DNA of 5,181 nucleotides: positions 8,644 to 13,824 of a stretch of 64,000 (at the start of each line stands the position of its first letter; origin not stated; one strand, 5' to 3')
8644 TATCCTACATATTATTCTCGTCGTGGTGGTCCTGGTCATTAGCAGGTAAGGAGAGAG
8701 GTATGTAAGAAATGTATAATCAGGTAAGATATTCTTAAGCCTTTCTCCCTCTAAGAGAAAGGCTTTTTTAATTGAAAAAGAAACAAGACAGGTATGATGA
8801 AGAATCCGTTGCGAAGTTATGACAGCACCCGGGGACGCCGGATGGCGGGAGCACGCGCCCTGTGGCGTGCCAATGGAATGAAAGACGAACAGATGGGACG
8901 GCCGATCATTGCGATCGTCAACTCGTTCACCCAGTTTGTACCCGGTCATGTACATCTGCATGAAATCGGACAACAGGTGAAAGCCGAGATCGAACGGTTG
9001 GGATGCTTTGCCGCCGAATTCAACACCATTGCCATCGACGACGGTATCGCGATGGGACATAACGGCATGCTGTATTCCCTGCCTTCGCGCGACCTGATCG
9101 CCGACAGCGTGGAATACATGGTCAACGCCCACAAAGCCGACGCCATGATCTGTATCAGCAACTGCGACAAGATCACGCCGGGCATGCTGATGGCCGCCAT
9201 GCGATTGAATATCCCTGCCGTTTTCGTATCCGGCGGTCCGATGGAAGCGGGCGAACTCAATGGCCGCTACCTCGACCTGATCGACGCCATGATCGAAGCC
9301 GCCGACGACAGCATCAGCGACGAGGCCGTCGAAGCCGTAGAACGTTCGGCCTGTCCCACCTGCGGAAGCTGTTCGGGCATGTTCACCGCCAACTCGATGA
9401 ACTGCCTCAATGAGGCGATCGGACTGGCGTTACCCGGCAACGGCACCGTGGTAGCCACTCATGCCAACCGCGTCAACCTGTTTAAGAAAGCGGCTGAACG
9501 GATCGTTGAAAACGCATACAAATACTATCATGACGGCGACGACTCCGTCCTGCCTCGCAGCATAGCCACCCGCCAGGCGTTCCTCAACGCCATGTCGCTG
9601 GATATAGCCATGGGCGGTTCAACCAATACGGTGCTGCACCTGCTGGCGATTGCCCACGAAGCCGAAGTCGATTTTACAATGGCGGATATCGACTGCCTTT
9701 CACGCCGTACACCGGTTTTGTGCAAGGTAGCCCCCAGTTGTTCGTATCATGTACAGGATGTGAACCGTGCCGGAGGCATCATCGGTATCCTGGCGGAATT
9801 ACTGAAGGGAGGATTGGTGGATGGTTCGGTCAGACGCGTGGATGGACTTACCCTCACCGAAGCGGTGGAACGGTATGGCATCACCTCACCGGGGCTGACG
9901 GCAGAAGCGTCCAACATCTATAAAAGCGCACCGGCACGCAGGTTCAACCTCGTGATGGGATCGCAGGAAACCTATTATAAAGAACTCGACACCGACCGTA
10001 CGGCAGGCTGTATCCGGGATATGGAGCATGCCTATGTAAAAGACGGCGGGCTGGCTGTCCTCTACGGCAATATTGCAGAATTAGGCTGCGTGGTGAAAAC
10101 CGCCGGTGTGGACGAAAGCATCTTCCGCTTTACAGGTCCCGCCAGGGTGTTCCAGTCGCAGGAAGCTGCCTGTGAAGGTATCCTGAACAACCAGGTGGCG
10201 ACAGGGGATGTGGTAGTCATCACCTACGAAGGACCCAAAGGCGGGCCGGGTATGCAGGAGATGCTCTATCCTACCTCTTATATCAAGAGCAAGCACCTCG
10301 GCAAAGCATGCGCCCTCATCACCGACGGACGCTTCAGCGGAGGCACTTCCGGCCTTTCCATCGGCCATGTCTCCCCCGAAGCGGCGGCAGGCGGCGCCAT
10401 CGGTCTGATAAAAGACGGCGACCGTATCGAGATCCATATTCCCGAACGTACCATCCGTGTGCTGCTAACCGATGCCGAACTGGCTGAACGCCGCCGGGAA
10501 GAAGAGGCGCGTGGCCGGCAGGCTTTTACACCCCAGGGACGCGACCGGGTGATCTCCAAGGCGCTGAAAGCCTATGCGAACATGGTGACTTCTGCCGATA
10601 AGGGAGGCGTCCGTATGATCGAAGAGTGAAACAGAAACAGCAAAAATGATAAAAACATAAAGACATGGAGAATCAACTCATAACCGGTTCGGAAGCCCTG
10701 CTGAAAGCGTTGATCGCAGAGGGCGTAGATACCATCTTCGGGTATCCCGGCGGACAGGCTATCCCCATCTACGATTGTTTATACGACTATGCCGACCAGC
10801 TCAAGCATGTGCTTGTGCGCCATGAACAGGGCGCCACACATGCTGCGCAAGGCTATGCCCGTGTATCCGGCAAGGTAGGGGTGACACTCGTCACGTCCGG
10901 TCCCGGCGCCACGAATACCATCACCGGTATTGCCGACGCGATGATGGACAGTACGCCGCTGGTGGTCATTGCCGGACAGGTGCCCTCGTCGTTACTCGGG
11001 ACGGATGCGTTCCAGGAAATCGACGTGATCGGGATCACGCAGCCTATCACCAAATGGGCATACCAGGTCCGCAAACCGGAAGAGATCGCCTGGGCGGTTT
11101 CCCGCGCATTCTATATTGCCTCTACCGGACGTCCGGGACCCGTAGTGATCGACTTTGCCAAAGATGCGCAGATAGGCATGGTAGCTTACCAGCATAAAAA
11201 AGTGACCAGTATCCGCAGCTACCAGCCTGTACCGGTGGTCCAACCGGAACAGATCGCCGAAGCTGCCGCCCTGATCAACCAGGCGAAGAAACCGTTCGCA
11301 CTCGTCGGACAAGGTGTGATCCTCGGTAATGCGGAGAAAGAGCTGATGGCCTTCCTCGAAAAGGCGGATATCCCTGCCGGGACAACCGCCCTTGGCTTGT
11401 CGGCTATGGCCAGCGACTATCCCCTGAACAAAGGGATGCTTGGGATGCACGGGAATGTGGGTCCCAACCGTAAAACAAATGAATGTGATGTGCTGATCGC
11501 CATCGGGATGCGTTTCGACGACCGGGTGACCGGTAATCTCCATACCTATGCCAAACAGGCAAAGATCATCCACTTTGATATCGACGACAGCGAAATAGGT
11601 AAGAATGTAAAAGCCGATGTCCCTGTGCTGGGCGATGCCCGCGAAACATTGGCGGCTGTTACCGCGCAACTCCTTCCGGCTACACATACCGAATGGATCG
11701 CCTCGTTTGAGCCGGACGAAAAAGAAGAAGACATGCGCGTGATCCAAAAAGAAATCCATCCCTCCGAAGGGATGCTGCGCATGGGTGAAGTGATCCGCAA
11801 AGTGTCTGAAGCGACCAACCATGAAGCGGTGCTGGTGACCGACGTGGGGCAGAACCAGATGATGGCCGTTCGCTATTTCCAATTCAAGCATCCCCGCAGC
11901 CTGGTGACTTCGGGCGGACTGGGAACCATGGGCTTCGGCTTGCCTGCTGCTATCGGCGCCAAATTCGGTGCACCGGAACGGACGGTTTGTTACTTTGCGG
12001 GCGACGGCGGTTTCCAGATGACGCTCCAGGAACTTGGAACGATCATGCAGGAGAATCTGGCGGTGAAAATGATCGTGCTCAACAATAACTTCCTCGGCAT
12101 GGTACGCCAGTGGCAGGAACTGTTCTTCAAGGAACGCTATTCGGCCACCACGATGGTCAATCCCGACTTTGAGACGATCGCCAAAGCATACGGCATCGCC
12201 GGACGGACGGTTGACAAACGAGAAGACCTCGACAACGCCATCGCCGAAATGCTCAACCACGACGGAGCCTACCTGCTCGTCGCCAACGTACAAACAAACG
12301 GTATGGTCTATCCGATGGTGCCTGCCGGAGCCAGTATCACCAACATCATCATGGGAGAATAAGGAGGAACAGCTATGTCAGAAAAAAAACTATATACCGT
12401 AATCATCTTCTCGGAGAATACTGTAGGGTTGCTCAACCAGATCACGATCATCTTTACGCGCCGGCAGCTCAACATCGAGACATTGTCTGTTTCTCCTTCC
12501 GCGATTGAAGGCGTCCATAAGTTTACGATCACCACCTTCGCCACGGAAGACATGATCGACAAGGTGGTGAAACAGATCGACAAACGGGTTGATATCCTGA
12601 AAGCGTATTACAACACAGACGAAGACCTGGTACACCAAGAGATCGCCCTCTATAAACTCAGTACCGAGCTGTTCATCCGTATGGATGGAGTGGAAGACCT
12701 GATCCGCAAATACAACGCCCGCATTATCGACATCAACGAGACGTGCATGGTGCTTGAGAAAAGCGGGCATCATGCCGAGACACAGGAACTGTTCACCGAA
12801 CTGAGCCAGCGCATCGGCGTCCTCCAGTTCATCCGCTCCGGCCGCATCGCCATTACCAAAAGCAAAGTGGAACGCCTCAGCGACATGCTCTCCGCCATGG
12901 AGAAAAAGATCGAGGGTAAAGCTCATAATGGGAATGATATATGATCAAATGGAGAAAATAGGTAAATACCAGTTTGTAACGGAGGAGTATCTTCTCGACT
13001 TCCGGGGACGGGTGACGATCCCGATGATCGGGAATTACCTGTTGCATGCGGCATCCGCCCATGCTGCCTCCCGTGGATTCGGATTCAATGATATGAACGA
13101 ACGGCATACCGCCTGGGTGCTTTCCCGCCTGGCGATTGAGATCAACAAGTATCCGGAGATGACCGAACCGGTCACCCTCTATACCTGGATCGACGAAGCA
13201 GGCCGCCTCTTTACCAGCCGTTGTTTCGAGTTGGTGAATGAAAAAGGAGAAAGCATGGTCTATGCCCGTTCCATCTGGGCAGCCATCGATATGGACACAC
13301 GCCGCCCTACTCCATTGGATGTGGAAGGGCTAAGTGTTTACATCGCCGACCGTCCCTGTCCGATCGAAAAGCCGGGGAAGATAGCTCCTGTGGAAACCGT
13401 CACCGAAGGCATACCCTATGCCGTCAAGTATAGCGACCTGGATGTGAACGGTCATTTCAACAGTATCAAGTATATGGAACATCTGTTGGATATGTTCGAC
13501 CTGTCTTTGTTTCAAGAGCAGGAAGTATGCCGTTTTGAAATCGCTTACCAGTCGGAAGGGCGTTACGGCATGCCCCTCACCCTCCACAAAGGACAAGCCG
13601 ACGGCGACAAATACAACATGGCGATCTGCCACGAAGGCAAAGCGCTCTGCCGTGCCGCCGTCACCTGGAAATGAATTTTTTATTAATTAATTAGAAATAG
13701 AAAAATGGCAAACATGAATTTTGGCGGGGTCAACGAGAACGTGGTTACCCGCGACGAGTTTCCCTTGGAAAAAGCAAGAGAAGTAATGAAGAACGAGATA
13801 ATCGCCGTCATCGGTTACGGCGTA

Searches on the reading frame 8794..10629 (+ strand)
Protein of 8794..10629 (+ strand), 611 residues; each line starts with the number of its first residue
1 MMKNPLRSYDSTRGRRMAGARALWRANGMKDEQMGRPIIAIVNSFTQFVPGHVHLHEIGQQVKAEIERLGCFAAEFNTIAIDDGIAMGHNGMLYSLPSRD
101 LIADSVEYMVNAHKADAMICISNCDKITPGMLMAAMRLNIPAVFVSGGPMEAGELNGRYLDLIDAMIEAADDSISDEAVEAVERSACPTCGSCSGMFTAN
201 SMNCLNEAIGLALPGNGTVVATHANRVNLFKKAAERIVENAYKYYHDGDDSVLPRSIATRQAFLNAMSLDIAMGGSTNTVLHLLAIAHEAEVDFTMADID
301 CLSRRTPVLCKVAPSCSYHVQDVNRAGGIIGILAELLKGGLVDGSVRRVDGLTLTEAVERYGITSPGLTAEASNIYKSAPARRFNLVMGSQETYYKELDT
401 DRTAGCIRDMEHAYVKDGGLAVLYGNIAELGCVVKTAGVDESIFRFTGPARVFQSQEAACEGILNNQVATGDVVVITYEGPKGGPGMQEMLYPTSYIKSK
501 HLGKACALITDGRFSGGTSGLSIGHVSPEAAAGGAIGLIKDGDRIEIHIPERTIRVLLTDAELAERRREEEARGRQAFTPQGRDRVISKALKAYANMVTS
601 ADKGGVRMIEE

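Call 82: search_protein_families(library=pfam, proteins=[window:8794-10629:+], max_evalue=0.00001)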
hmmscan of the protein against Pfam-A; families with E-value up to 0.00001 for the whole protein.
window:8794-10629:+ (611 aa): 2 families
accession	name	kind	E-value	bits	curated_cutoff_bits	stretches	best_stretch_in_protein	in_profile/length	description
PF00920.27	ILVD_EDD_N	-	2.7e-127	424.8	27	1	36-356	1-315/316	Dihydroxy-acid/6-phosphogluconate dehydratase N-terminal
PF24877.1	ILV_EDD_C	-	1.2e-72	243.8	27.7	1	406-604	2-190/191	Dihydroxy-acid/6-phosphogluconate dehydratase C-terminal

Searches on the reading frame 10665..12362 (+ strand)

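Call 82: search_protein_families(library=pfam, proteins=[window:10665-12362:+], max_evalue=0.00001)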
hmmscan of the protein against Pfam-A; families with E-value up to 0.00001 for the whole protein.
window:10665-12362:+ (565 aa): 3 families
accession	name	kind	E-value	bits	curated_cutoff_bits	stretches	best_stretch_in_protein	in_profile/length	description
PF02775.26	TPP_enzyme_C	-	1.1e-53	181.5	21.9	1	393-538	1-149/151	Thiamine pyrophosphate enzyme, C-terminal TPP binding domain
PF00205.28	TPP_enzyme_M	-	2e-43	147.9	30.4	1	197-331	1-136/137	Thiamine pyrophosphate enzyme, central domain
PF02776.23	TPP_enzyme_N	-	9.8e-41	138.7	26.8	1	7-122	2-117/119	Thiamine pyrophosphate enzyme, N-terminal TPP binding domain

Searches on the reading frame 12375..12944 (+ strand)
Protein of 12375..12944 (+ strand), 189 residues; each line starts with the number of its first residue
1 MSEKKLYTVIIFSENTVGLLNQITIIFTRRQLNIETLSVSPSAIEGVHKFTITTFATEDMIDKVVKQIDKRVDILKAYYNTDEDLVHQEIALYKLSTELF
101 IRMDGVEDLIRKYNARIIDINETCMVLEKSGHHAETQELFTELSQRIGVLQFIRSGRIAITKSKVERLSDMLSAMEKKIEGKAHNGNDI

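Call 83: search_protein_families(library=pfam, proteins=[window:12375-12944:+], max_evalue=0.00001)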
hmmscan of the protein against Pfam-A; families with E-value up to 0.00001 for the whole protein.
window:12375-12944:+ (189 aa): 3 families
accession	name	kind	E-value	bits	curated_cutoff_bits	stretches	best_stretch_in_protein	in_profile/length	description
PF10369.15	ALS_ss_C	-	3.7e-16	59.3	23.2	1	88-162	1-73/74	Small subunit of acetolactate synthase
PF22629.2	ACT_AHAS_ss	-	2.3e-10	40.9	27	1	12-76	4-67/67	AHAS small subunit-like ACT domain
PF01842.31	ACT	-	5.5e-09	36.1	27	1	7-71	1-64/66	ACT domain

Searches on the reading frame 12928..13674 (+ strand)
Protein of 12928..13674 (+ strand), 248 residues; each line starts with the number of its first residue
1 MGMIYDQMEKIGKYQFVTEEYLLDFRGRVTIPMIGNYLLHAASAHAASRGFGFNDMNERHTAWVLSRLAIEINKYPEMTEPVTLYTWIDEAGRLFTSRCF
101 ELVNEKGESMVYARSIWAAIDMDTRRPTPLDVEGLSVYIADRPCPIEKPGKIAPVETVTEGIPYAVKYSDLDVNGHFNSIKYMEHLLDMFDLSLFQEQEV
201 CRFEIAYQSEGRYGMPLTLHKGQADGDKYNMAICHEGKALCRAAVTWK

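Call 83: search_protein_families(library=pfam, proteins=[window:12928-13674:+], max_evalue=0.00001)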
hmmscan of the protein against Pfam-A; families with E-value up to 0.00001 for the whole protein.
window:12928-13674:+ (248 aa): 2 families
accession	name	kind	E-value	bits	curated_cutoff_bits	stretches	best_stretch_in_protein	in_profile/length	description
PF01643.23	Acyl-ACP_TE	-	2.5e-23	82.7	23.7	1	15-131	7-124/131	Acyl-ACP thioesterase N-terminal domain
PF20791.3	Acyl-ACP_TE_C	-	2e-13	50.9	21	1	163-248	11-100/101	Acyl-ACP thioesterase C-terminal domain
